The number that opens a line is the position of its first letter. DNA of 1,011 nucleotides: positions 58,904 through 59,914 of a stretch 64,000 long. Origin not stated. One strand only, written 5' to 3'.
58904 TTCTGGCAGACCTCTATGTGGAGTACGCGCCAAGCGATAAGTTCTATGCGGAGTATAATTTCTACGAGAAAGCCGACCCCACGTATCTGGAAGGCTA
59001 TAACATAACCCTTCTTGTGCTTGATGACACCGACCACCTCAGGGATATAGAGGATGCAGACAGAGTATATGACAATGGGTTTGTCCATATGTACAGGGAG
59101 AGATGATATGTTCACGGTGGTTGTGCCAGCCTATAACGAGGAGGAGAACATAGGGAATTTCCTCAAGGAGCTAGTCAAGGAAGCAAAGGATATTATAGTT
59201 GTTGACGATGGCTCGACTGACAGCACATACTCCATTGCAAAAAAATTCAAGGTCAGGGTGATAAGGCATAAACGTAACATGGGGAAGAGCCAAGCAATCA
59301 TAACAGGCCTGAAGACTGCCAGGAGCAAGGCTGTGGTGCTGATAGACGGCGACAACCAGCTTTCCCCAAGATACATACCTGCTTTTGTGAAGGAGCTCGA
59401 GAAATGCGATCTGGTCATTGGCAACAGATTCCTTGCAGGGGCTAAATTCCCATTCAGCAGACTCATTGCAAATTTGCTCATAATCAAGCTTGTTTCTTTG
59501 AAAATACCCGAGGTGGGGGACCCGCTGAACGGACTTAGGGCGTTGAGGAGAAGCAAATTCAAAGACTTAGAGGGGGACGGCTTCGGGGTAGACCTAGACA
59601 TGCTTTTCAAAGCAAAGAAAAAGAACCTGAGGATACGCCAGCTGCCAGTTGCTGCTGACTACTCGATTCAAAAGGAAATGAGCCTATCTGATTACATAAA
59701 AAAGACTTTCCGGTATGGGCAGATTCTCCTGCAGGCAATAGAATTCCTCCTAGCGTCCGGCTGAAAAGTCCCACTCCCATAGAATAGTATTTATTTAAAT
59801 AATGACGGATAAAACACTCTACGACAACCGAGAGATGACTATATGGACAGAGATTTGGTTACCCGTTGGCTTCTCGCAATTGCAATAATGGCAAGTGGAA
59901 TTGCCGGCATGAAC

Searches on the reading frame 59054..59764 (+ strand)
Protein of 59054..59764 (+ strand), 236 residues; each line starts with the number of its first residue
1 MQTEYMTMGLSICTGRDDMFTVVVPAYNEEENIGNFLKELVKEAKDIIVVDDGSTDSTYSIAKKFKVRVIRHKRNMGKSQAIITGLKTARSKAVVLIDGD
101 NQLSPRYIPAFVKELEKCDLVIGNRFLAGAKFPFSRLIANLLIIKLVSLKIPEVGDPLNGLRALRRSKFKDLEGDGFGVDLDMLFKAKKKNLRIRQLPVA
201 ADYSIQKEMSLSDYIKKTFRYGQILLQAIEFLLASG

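Call 87: search_protein_families(library=pfam, proteins=[window:59054-59764:+])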
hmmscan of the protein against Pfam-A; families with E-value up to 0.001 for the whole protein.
window:59054-59764:+ (236 aa): 3 families
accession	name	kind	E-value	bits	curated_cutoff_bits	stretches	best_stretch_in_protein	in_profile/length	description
PF00535.33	Glycos_transf_2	-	1.2e-31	110.4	23.3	1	21-171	1-166/168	Glycosyl transferase family 2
PF13641.12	Glyco_tranf_2_3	-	4.7e-12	46.8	27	1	20-115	3-111/230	Glycosyltransferase like family 2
PF10111.15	Glyco_tranf_2_2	-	0.00046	20.2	27.3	1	21-110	1-101/276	Glycosyltransferase like family 2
